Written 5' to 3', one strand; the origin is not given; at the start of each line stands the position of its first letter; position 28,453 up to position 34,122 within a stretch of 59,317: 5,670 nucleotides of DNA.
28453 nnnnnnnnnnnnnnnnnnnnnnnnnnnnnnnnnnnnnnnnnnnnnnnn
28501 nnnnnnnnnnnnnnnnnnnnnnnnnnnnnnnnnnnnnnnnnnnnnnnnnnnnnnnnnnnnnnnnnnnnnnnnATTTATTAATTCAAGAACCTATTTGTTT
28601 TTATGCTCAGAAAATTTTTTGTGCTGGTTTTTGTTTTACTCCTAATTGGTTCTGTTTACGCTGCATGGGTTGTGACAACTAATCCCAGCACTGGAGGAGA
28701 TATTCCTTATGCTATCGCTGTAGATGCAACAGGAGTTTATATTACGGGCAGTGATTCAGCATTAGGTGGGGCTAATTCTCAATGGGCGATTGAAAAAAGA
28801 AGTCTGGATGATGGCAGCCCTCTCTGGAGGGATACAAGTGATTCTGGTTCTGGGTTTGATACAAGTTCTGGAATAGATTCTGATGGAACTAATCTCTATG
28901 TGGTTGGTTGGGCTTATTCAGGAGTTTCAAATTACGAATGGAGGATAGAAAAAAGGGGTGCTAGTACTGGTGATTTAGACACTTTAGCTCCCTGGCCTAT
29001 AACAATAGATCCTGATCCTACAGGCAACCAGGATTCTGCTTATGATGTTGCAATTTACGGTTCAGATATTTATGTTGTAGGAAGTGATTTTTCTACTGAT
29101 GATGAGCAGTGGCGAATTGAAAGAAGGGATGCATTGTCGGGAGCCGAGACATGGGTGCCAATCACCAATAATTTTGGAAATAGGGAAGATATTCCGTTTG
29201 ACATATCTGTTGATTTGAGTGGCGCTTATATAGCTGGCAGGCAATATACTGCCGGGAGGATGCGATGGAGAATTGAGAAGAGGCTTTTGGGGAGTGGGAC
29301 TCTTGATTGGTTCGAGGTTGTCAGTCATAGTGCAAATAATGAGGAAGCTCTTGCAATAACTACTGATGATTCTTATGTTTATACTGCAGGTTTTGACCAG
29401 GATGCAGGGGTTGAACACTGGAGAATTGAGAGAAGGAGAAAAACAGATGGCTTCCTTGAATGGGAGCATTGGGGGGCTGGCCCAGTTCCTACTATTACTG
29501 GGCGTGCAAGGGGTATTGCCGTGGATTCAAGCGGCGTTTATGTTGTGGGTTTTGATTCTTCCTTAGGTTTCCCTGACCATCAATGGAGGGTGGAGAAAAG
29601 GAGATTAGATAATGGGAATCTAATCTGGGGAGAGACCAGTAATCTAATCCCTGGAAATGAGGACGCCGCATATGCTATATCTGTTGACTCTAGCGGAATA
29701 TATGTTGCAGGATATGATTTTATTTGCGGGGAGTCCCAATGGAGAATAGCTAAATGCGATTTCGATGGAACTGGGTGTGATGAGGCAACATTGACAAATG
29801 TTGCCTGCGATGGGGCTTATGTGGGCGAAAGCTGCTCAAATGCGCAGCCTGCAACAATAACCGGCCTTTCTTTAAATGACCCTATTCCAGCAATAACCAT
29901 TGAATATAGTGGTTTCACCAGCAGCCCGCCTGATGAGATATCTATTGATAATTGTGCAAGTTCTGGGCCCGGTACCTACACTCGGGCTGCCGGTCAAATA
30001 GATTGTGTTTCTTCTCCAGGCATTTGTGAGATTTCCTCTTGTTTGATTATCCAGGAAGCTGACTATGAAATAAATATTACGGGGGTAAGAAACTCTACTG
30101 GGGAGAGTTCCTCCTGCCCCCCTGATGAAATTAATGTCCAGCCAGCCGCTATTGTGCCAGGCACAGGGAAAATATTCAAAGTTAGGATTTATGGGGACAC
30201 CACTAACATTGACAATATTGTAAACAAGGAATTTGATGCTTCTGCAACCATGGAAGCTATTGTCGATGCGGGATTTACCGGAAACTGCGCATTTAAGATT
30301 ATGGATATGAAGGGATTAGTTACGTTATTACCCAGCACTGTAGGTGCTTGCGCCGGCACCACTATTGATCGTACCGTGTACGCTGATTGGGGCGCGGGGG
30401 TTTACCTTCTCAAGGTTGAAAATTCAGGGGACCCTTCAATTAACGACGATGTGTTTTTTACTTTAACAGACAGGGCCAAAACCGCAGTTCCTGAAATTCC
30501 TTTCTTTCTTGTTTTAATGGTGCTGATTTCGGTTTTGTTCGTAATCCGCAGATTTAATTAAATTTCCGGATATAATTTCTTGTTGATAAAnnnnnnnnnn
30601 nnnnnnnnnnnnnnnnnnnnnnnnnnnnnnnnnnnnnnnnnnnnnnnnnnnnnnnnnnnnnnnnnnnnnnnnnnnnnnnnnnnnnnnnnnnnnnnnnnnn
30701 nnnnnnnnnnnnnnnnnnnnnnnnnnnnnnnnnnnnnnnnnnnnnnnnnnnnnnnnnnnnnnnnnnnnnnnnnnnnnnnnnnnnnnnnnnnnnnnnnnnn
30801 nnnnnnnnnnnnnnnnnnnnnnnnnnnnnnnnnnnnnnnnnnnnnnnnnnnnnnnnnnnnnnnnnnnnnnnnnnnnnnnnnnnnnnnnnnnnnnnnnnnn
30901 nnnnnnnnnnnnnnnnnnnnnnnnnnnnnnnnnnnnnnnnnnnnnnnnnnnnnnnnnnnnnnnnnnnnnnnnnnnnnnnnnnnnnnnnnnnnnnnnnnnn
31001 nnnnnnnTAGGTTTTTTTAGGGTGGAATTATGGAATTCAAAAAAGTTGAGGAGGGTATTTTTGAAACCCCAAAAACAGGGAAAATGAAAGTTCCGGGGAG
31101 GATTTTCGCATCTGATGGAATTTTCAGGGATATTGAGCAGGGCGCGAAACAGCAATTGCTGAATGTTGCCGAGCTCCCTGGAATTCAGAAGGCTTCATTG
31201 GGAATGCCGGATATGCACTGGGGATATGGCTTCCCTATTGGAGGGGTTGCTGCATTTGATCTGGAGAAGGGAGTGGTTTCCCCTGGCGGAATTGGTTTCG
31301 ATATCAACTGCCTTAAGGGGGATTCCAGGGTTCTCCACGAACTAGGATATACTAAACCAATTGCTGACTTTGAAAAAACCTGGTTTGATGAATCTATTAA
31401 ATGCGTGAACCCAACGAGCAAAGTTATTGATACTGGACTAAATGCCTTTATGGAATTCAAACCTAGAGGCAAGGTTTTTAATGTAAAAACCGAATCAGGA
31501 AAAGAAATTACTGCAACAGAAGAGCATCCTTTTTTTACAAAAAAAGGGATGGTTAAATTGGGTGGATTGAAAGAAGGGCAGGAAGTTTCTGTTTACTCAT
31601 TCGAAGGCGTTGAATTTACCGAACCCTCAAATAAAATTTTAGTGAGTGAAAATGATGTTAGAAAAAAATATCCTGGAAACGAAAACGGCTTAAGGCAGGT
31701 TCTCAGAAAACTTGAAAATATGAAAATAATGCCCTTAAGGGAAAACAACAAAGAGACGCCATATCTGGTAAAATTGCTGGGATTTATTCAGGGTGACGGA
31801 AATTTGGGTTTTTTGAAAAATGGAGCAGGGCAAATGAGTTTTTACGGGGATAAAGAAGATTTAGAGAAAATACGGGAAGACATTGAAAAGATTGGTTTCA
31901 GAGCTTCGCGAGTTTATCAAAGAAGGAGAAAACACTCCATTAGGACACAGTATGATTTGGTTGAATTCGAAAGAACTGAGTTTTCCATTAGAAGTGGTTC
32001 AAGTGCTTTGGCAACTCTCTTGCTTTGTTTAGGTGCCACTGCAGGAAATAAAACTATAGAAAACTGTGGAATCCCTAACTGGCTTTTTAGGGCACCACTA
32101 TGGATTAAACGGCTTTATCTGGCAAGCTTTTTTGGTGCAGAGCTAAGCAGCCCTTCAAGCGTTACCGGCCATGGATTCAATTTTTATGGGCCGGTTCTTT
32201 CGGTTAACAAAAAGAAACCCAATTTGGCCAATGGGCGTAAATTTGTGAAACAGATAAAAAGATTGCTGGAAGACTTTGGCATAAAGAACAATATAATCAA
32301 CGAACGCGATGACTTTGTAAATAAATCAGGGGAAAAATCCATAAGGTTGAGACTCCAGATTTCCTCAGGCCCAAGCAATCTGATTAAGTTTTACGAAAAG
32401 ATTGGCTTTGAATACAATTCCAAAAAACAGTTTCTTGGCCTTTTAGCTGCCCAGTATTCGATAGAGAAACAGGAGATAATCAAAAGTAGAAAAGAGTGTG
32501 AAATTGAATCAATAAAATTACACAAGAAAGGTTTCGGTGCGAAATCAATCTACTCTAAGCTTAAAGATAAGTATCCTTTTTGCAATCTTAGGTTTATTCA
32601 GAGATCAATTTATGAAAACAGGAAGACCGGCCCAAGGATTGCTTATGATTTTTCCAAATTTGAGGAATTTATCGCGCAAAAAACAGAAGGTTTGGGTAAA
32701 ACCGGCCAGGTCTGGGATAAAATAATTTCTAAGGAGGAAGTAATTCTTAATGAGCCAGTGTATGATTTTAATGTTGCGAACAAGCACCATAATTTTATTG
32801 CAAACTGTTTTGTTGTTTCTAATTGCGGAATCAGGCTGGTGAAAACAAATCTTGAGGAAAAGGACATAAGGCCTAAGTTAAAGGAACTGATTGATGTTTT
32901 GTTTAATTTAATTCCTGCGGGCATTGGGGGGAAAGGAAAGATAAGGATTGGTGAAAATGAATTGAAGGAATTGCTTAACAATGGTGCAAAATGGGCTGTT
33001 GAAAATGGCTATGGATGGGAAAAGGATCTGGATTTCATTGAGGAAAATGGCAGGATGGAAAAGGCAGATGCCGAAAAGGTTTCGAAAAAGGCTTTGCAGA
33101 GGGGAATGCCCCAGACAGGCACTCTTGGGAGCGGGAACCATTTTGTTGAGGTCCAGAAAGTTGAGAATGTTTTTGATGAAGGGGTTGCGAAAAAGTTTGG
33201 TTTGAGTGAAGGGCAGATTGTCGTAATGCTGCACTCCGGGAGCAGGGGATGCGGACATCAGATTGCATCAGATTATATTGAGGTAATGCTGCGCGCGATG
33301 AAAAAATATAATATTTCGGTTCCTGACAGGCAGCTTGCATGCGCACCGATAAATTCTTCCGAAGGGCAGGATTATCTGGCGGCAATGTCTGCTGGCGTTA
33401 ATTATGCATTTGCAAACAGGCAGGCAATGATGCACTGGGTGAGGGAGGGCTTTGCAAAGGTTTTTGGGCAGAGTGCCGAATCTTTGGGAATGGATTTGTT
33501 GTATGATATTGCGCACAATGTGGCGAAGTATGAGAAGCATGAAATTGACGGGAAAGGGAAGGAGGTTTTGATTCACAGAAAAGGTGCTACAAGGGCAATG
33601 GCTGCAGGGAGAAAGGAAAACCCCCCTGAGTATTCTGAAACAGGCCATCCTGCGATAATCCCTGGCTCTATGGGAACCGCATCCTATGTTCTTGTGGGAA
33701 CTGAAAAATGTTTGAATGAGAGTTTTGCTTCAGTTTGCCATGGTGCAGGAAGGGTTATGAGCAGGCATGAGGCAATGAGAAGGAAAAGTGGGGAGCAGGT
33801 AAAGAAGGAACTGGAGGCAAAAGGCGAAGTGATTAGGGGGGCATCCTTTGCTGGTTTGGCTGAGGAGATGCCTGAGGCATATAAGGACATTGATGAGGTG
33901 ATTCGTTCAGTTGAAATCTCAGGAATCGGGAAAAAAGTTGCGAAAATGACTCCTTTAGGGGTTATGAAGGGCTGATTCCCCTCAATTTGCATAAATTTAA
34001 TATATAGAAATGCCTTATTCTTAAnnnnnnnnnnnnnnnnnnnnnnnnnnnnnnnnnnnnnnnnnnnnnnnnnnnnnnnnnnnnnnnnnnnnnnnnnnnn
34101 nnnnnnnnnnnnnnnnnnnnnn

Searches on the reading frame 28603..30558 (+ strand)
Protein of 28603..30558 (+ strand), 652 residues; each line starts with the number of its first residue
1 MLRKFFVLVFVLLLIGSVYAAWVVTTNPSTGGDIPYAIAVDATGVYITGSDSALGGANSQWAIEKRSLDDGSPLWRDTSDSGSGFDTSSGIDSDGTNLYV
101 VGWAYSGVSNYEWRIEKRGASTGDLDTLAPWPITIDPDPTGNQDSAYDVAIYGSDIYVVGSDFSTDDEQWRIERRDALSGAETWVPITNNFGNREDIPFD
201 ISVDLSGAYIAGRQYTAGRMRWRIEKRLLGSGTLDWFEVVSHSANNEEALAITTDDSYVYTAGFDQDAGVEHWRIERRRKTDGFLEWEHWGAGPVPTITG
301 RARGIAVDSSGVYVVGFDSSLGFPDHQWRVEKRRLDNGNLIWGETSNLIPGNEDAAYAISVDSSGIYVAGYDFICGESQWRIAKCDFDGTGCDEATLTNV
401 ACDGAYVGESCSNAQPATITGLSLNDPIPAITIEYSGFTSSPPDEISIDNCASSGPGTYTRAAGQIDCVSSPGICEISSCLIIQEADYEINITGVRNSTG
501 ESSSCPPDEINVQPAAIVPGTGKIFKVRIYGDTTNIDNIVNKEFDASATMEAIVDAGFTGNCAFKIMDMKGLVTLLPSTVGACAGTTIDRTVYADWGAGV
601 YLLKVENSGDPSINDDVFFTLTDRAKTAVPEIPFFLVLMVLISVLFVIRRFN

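Call 21: search_protein_families(library=pfam, proteins=[window:28603-30558:+], max_evalue=0.001)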
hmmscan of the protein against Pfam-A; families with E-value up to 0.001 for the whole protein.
window:28603-30558:+ (652 aa): 1 family
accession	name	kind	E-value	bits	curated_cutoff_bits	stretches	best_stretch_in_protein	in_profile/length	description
PF00161.24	RIP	-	0.00048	20.2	21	0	233-277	39-80/197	Ribosome inactivating protein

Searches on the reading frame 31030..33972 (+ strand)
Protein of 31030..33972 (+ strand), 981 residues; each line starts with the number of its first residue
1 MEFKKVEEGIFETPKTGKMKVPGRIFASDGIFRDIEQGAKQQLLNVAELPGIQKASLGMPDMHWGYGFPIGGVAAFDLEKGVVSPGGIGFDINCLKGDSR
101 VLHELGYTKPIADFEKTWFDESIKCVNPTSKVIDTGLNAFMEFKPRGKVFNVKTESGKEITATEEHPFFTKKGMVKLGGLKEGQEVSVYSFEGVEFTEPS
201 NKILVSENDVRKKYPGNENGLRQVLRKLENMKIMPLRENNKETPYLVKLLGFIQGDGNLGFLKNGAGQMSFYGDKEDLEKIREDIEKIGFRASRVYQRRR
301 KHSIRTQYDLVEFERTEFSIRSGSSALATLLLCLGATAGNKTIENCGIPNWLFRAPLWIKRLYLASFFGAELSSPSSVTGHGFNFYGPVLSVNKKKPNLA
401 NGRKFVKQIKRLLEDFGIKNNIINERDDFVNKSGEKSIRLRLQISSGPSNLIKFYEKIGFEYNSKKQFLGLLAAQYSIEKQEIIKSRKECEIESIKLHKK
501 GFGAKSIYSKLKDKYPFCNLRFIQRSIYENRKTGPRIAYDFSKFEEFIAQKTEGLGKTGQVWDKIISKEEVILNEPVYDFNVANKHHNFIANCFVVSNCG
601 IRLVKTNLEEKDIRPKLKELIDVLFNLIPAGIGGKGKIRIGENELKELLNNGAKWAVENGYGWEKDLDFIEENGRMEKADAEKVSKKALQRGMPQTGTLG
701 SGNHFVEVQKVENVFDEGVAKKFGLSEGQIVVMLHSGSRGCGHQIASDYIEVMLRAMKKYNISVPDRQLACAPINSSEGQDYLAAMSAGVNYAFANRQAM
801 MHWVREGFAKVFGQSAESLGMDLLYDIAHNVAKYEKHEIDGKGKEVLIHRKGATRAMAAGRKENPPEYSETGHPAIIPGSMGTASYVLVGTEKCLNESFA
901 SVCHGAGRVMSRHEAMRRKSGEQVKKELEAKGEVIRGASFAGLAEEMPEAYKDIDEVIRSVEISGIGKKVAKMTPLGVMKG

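Call 21: search_protein_families(library=pfam, proteins=[window:31030-33972:+], max_evalue=0.001)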
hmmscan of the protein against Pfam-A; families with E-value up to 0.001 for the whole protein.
window:31030-33972:+ (981 aa): 2 families
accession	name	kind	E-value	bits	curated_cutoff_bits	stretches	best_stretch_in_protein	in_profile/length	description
PF01139.22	RtcB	-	9e-173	575.8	27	2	593-981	49-426/426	tRNA-splicing ligase RtcB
PF14890.11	Intein_splicing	-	3.8e-13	50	35.8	1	109-598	10-155/155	Intein splicing domain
